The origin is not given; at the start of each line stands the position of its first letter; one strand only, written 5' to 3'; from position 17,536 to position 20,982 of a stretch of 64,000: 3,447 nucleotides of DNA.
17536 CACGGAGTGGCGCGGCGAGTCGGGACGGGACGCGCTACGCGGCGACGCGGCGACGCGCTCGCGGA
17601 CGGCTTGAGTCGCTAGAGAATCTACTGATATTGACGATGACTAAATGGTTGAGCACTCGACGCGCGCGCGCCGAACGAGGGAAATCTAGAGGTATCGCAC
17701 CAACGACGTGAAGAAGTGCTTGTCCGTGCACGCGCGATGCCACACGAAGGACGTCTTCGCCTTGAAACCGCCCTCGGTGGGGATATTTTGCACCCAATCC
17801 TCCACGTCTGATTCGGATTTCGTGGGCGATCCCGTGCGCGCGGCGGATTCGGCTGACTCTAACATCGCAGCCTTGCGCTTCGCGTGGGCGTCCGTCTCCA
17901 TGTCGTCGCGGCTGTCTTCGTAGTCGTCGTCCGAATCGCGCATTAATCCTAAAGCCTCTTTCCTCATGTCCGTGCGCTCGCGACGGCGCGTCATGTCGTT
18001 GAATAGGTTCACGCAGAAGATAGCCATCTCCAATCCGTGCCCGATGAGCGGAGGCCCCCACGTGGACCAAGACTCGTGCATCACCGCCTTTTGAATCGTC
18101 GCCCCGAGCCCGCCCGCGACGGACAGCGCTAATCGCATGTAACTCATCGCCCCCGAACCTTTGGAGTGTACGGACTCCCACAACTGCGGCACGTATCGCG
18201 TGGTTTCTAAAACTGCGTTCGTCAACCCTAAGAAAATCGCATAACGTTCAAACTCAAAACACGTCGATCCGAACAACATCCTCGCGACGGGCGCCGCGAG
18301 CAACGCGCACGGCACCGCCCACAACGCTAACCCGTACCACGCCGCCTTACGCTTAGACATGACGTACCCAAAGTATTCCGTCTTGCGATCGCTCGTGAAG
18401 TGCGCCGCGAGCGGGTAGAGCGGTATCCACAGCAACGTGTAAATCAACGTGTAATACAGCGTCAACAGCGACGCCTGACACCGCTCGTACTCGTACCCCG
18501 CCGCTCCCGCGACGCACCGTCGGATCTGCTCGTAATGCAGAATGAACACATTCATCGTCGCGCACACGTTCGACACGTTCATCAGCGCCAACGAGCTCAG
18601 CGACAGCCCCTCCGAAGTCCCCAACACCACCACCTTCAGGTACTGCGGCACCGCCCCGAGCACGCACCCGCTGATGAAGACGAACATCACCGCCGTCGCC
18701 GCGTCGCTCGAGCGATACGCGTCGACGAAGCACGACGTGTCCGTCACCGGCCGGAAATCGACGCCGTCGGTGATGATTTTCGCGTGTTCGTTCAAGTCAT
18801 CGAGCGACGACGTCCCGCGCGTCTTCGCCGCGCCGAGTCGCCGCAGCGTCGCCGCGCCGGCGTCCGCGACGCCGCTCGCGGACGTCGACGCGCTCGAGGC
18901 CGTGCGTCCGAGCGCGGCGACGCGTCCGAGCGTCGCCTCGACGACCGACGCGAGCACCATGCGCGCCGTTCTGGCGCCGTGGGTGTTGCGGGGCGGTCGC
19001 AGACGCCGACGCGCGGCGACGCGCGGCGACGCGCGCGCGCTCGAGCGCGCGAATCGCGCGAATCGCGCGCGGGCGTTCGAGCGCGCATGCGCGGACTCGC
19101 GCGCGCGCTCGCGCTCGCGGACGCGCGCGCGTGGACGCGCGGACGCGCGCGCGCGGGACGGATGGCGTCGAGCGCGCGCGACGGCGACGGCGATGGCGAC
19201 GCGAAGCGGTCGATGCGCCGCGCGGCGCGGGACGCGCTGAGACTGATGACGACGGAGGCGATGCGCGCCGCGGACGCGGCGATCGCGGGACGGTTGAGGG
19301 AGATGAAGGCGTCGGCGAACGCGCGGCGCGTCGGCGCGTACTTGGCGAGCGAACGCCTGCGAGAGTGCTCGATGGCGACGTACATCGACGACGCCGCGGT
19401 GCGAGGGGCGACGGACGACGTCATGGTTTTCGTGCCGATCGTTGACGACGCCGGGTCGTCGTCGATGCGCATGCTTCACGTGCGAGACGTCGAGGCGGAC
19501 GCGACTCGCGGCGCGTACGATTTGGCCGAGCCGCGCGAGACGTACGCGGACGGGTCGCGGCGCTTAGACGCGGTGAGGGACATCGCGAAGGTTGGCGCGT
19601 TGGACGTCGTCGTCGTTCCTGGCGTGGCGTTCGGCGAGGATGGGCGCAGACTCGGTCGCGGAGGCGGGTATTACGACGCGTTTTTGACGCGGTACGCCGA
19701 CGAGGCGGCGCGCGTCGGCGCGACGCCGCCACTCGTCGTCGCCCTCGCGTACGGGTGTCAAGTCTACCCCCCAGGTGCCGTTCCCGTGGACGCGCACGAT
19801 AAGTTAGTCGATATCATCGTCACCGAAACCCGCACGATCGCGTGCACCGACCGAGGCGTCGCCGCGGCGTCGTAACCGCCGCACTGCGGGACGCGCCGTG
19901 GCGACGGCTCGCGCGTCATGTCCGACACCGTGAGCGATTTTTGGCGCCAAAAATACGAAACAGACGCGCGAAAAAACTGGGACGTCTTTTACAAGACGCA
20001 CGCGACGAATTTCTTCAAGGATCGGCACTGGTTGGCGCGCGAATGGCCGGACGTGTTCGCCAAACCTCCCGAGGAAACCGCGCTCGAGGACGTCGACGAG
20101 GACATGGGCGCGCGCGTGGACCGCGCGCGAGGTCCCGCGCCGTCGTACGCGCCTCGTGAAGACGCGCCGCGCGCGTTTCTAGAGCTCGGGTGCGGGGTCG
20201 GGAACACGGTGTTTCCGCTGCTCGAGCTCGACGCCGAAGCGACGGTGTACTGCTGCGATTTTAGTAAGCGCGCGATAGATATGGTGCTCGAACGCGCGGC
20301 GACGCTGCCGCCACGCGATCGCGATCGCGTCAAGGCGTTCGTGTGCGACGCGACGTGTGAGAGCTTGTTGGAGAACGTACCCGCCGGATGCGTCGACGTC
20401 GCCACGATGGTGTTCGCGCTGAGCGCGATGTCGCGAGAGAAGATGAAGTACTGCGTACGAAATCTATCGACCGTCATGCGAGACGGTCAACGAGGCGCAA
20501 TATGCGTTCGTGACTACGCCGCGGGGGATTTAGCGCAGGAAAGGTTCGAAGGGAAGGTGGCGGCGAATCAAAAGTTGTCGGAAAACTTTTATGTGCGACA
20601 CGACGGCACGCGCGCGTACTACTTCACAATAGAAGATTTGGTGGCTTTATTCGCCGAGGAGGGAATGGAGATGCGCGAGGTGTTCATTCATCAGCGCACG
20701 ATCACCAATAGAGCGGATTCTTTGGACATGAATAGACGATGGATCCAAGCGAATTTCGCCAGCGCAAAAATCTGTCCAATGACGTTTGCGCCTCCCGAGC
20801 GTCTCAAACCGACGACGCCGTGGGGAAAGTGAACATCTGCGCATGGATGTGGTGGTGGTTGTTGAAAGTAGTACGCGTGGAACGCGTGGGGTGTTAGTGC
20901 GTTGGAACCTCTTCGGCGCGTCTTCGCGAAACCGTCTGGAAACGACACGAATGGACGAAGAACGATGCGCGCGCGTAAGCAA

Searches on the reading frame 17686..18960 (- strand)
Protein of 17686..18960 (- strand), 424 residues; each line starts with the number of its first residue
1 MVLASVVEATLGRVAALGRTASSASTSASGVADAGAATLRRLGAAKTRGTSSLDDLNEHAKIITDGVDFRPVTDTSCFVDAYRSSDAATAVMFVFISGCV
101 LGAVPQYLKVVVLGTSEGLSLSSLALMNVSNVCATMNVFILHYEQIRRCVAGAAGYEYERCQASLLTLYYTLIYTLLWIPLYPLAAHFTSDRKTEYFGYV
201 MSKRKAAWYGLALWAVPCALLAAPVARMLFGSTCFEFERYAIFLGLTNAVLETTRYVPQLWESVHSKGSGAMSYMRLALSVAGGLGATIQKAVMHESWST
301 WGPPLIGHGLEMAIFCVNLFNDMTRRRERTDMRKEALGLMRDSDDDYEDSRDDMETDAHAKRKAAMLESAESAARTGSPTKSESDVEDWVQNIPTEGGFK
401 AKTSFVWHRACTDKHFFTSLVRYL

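Call 47: search_protein_families(library=pfam, proteins=[window:17686-18960:-], max_evalue=0.001)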
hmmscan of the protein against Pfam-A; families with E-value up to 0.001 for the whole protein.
window:17686-18960:- (424 aa): 1 family
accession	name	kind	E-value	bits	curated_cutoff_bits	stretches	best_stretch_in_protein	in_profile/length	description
PF04193.19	PQ-loop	-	3.7e-08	33.4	22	0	98-144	12-58/61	PQ loop repeat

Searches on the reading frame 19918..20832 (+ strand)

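Call 47: search_protein_families(library=pfam, proteins=[window:19918-20832:+], max_evalue=0.001)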
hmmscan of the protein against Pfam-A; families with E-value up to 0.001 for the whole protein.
window:19918-20832:+ (304 aa): 5 families
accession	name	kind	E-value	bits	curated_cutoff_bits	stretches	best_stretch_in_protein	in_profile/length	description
PF08242.18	Methyltransf_12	-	1.1e-11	45.8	30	1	88-190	1-95/98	Methyltransferase domain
PF13649.12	Methyltransf_25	-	7.4e-10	39.8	27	1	88-190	2-96/97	Methyltransferase domain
PF08241.18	Methyltransf_11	-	1.3e-06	29.4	21.2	1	88-190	1-90/95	Methyltransferase domain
PF13489.12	Methyltransf_23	-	1e-05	25.8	27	1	77-254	16-163/164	Methyltransferase domain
PF13847.12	Methyltransf_31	-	2.5e-05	24.4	27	1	87-219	7-127/145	Methyltransferase domain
